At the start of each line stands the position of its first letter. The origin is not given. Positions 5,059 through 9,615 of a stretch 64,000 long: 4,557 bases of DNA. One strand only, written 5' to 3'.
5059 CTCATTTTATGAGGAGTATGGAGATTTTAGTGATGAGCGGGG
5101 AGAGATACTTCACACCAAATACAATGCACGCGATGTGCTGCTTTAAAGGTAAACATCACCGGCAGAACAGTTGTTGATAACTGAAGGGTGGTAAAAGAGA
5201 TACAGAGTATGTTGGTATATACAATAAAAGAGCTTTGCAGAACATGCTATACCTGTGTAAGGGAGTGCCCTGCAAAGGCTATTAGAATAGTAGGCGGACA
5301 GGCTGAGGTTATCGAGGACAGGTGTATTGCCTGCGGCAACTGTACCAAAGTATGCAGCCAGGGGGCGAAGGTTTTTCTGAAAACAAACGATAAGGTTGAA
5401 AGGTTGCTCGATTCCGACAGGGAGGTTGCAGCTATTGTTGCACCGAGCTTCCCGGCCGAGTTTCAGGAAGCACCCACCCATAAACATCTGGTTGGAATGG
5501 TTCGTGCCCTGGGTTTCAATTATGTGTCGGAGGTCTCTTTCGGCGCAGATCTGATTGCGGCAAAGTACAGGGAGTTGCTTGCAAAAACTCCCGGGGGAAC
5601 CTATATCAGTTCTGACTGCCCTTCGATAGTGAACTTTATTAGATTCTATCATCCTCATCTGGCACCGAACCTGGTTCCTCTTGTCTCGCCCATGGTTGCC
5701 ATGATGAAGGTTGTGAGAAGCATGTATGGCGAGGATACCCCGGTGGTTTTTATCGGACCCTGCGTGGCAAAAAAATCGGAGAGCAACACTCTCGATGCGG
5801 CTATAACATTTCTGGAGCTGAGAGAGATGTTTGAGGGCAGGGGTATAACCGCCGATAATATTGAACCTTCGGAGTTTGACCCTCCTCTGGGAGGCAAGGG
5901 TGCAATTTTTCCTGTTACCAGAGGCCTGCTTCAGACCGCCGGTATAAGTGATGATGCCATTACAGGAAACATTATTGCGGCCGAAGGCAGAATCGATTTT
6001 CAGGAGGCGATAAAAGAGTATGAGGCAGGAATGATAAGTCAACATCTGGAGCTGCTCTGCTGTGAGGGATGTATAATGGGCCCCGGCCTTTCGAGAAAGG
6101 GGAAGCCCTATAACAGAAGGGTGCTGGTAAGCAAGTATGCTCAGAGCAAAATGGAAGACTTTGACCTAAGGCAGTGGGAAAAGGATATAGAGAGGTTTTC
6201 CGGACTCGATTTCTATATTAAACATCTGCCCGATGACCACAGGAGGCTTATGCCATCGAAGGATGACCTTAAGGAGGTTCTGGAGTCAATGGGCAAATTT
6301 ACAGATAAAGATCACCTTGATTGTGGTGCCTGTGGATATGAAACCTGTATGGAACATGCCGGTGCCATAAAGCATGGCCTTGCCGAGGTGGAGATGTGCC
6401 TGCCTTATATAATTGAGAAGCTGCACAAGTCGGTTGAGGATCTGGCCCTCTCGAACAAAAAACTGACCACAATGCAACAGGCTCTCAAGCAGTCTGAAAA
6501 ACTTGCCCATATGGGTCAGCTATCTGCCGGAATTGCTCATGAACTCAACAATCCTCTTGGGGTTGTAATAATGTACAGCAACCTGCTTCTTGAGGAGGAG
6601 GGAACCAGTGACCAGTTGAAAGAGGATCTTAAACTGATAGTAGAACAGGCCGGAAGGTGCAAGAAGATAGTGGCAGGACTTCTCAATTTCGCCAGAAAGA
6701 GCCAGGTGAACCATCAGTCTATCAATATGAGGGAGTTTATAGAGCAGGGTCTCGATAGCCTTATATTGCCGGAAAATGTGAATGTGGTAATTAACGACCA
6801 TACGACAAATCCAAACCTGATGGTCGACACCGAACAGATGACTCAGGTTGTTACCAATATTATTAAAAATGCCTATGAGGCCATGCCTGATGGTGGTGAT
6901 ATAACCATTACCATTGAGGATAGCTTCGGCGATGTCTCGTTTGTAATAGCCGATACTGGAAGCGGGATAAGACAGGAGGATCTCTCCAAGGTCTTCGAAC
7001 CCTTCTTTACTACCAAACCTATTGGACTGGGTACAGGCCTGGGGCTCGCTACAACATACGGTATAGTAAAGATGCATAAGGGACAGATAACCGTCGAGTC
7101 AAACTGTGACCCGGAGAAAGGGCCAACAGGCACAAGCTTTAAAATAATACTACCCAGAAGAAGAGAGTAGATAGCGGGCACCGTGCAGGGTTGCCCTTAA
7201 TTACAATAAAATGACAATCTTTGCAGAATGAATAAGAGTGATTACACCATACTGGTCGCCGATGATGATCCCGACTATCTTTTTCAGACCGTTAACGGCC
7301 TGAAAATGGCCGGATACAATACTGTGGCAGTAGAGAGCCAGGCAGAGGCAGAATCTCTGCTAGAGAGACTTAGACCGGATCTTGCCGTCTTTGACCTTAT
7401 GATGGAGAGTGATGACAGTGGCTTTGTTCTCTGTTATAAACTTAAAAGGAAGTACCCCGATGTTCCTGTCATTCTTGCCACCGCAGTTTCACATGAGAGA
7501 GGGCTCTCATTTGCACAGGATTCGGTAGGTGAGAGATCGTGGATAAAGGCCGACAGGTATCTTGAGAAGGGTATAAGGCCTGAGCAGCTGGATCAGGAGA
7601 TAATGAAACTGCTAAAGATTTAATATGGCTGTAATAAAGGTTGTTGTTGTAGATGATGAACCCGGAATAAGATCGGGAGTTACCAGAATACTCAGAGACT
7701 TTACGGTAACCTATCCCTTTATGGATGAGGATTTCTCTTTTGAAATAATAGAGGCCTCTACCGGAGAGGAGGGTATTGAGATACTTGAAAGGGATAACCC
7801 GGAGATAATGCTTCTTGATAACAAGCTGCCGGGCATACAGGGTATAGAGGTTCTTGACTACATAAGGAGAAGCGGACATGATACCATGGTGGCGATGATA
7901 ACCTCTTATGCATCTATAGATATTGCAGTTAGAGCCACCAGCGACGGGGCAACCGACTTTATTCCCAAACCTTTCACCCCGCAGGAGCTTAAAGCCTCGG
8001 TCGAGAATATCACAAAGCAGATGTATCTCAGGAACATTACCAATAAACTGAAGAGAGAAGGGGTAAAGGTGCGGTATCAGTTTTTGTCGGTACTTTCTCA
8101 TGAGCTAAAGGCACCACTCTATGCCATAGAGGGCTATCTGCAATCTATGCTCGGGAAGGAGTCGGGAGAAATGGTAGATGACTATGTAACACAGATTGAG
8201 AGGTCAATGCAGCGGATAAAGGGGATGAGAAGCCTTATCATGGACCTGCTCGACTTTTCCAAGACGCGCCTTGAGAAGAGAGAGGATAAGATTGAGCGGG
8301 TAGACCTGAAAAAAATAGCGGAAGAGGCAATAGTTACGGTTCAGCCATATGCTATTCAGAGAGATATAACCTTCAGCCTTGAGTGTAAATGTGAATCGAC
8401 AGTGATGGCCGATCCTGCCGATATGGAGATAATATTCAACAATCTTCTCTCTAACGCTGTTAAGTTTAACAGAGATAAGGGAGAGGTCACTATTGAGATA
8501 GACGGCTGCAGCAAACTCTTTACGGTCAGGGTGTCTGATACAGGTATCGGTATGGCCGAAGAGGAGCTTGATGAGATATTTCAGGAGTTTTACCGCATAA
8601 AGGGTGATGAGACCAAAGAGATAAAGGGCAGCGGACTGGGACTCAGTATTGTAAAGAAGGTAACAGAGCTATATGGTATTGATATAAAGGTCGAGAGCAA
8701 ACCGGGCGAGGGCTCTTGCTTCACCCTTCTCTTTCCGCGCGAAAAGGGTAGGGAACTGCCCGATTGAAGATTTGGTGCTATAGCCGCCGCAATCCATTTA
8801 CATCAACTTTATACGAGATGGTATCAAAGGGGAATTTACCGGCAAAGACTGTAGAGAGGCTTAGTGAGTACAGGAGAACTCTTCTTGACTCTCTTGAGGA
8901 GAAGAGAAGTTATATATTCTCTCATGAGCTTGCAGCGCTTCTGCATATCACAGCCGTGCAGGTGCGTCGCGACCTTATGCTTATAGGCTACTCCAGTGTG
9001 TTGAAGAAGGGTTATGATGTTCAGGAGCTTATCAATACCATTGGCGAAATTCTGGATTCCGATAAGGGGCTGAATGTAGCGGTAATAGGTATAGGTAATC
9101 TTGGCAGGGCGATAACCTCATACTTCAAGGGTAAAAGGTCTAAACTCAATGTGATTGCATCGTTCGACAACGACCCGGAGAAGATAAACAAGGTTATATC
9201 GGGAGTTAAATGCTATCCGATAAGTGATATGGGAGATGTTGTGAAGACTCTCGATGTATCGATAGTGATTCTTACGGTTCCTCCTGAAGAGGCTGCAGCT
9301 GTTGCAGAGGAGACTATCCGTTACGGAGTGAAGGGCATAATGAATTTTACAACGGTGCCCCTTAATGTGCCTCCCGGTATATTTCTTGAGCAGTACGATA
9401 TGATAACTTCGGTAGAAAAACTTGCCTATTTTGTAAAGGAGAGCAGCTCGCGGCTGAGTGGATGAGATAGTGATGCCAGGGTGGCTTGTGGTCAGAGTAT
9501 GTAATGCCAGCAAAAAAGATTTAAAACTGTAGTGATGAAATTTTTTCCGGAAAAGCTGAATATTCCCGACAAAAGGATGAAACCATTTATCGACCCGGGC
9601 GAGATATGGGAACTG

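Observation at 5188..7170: [FeFe]-hydrogenase H-domain fused directly to a histidine kinase: a putative one-polypeptide H2 sensor kinase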

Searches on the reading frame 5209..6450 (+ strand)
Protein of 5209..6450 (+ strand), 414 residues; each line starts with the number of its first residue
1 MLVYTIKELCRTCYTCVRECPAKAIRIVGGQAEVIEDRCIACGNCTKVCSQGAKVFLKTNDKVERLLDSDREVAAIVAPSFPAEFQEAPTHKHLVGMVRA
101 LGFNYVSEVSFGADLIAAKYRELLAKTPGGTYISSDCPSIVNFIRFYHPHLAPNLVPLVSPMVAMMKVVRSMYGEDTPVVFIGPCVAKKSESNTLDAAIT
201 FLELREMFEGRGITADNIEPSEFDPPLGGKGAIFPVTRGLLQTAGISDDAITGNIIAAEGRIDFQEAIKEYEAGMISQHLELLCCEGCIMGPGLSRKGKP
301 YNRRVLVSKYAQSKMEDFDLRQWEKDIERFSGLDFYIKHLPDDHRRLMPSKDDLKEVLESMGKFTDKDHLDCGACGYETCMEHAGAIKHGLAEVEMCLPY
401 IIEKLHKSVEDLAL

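Call 18: search_solved_structures(query=window:5209-6450:+, max_evalue=0.001, show_alignments=4)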
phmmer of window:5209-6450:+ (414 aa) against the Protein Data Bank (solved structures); distinct sequences matched with E-value up to 0.001: 56.
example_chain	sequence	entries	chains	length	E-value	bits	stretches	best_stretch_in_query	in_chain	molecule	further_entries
7p5h_A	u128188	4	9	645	4.2e-20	75.3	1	32-229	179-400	Fe-hydrogenase, subunit alpha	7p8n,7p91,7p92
8a6t_A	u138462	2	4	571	1.3e-19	73.7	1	33-264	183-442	Electron bifurcating hydrogenase subunit HydA1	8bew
6glz_A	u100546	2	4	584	1.7e-14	56.8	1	27-245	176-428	Iron hydrogenase 1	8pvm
7qhf_A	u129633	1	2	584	8.5e-14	54.5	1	27-245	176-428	Iron hydrogenase 1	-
6gm4_A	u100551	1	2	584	1.7e-13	53.5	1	27-245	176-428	Iron hydrogenase 1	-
6gly_A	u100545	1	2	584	2.3e-13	53.1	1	27-245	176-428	Iron hydrogenase 1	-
6gm0_A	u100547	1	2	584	2.7e-13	52.9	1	27-245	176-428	Iron hydrogenase 1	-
1c4a_A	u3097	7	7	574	2.9e-13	52.7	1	27-245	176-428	PROTEIN (FE-ONLY HYDROGENASE) | PROTEIN (PERIPLASMIC HYDROGENASE 1) | Iron hydrogenase 1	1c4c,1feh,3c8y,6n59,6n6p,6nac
4xdd_A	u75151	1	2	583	3.1e-13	52.7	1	27-245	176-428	Iron hydrogenase 1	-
4xdc_A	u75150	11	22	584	3.1e-13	52.7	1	27-245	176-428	Iron hydrogenase 1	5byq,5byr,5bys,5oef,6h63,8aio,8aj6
9rj9_A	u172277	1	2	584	3.2e-13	52.6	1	27-245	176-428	Iron hydrogenase 1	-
8cjy_A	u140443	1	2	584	4.1e-13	52.3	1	27-245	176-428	Iron hydrogenase 1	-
7qv7_D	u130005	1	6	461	4.2e-13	52.2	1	77-244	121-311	Hydrogen dependent carbon dioxide reductase subunit HydA2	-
6yf4_A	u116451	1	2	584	4.9e-13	52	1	27-245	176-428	Iron hydrogenase 1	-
5la3_A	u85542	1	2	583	5.3e-13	51.9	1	27-245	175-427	Iron hydrogenase 1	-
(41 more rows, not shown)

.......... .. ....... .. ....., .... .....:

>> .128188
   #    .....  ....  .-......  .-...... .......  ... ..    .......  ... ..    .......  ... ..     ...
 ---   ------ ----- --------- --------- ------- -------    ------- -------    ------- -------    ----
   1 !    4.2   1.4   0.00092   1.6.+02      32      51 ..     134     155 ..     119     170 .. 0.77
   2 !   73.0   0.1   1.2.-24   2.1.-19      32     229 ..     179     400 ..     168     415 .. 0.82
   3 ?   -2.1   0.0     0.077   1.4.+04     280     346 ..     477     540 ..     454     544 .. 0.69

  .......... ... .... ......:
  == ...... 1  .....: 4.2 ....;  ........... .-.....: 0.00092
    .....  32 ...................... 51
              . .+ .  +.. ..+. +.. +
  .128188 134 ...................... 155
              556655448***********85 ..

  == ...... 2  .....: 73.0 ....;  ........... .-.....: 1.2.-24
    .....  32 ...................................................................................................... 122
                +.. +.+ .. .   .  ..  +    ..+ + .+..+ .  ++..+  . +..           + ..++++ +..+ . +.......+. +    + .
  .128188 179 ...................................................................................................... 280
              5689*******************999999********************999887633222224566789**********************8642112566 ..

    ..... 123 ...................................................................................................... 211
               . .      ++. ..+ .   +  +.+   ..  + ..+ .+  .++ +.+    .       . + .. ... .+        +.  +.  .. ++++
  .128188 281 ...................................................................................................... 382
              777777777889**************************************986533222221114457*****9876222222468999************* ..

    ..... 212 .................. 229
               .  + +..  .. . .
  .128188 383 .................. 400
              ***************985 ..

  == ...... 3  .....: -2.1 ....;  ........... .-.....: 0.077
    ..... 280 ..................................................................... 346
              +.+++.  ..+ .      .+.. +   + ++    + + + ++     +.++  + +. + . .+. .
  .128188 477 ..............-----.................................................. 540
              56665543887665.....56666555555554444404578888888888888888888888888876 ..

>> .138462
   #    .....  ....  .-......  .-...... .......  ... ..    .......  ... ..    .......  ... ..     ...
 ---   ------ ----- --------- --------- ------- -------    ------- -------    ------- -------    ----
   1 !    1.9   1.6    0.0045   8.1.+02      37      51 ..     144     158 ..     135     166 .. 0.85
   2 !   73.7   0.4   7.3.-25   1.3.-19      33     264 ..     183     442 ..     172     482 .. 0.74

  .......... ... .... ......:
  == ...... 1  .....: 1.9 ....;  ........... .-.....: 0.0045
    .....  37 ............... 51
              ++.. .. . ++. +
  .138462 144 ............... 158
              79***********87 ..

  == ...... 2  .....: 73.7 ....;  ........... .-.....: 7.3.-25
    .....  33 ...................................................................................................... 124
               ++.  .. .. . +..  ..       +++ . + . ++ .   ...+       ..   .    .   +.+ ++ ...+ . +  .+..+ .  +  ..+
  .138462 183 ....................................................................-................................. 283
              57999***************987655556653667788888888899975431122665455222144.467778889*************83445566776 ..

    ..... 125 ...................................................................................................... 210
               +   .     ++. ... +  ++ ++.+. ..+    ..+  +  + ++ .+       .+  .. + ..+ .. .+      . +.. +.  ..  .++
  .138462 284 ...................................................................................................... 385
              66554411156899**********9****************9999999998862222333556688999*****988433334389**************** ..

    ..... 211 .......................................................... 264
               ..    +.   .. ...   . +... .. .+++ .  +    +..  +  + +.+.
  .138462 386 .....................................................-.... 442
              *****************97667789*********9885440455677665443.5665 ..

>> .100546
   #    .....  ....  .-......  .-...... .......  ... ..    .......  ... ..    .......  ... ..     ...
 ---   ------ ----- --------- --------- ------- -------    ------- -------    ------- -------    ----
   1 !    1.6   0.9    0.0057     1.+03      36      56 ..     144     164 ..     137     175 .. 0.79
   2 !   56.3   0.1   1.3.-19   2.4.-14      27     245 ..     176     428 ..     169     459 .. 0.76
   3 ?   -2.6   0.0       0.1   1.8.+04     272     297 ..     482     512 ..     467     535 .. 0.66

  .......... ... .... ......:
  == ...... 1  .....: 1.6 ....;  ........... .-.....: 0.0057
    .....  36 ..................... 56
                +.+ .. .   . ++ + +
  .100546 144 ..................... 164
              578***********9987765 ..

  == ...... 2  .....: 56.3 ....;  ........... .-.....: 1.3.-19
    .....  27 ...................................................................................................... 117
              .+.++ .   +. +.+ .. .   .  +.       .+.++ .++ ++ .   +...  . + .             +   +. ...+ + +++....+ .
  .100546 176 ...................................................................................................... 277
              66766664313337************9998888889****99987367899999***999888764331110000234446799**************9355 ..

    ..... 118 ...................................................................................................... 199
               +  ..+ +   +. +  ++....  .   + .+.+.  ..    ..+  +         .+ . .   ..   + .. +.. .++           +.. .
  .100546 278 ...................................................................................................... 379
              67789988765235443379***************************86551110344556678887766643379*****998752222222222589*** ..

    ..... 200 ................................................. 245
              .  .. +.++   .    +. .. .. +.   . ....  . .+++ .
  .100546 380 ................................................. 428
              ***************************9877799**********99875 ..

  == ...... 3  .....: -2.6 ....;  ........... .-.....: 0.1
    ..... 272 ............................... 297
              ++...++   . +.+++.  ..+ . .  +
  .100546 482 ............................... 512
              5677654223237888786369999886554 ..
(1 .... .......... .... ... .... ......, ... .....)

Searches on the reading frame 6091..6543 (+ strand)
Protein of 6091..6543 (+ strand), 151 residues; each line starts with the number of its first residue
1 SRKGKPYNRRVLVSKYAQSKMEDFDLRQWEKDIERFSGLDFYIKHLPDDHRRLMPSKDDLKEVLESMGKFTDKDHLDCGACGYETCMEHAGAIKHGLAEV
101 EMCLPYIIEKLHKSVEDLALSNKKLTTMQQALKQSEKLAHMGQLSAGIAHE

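Call 44: search_protein_families(library=pfam, proteins=[window:6091-6543:+], max_evalue=10)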
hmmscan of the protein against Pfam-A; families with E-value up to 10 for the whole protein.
window:6091-6543:+ (151 aa): 5 families
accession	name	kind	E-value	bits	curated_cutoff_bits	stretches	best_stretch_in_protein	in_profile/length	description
PF04060.18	FeS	-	2.3e-09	37.3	23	1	76-105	4-33/33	Putative Fe-S cluster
PF00489.22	IL6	-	0.033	14.2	27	1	44-137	43-133/186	Interleukin-6/G-CSF/MGF family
PF02970.22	TBCA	-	0.073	13.8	30.3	1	97-120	54-77/99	Tubulin binding cofactor A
PF01485.27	IBR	-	0.091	13.3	24.3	1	65-93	31-59/65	IBR domain, a half RING-finger domain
PF01907.25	Ribosomal_L37e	-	0.13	12.8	27.6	1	65-86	5-26/53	Ribosomal protein L37e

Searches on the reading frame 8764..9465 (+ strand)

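Call 5: search_protein_families(library=pfam, proteins=[window:8764-9465:+], max_evalue=0.01)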
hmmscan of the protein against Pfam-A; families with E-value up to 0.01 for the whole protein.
window:8764-9465:+ (233 aa): 6 families
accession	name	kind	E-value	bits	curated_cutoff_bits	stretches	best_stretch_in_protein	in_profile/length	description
PF02629.25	CoA_binding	-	2.8e-18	66.9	22.3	1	102-197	3-96/97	CoA binding domain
PF06971.19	Put_DNA-bind_N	-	2.2e-12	47.3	27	1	25-71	2-48/49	Putative DNA-binding protein N-terminus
PF01408.29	GFO_IDH_MocA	-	1.1e-06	29.8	24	1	103-189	1-87/120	Oxidoreductase family, NAD-binding Rossmann fold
PF03807.23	F420_oxidored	-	4.1e-06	27.8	21.6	1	105-184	2-79/94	NADP oxidoreductase coenzyme F420-dependent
PF07991.19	KARI_N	-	0.00099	19.2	20.6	1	102-187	4-83/165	Acetohydroxy acid isomeroreductase, NADPH-binding domain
PF03446.21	NAD_binding_2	-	0.0022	18.5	21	1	104-177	1-68/161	NAD binding domain of 6-phosphogluconate dehydrogenase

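Call 6: search_protein_families(library=ncbifam, proteins=[window:8764-9465:+], max_evalue=0.01)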
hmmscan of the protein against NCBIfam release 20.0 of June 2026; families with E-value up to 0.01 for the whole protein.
window:8764-9465:+ (233 aa): 16 families
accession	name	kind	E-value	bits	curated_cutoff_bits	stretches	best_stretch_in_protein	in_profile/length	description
NF003995.0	PRK05472.2-4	subfamily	9.2e-58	195.3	126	1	23-228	4-209/213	redox-sensing transcriptional repressor Rex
NF003996.0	PRK05472.2-5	equivalog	7.6e-53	179.5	138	1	25-227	2-202/209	redox-sensing transcriptional repressor Rex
NF003993.0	PRK05472.2-2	equivalog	2.7e-46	157.8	217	1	24-227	5-208/212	redox-sensing transcriptional repressor Rex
NF003994.0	PRK05472.2-3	equivalog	3.9e-46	157.1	130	1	22-225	6-209/217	redox-sensing transcriptional repressor Rex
NF003989.0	PRK05472.1-3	equivalog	1.2e-45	155.9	177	1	20-228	3-211/215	redox-sensing transcriptional repressor Rex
NF003990.0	PRK05472.1-4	equivalog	1.6e-42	145.5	233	1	21-228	3-210/214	redox-sensing transcriptional repressor Rex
NF003992.0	PRK05472.2-1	equivalog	5e-41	140.5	226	1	21-227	17-223/249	redox-sensing transcriptional repressor Rex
NF003988.0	PRK05472.1-1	equivalog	2.7e-34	119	321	1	20-227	2-211/214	redox-sensing transcriptional repressor Rex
NF003991.0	PRK05472.1-5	equivalog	5.3e-28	98.4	198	1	22-228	4-210/211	redox-sensing transcriptional repressor Rex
NF009830.0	PRK13304.1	equivalog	0.0002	21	267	1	103-175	2-72/265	aspartate dehydrogenase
TIGR02853.1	spore_dpaA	equivalog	0.00049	19.4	319.65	1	102-173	151-218/287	dipicolinic acid synthetase subunit A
NF009825.0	PRK13302.1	equivalog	0.0017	17.9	253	1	101-193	5-96/271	aspartate dehydrogenase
TIGR00112.1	proC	equivalog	0.0018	18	196.75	1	105-184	1-79/263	pyrroline-5-carboxylate reductase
NF040723.1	UDP-GlcNAcDh_Arch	equivalog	0.0029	17.2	450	1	103-190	1-86/302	UDP-N-acetylglucosamine 3-dehydrogenase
NF006162.0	PRK08306.1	equivalog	0.0077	15.6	261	0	103-173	155-221/297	dipicolinate synthase subunit DpsA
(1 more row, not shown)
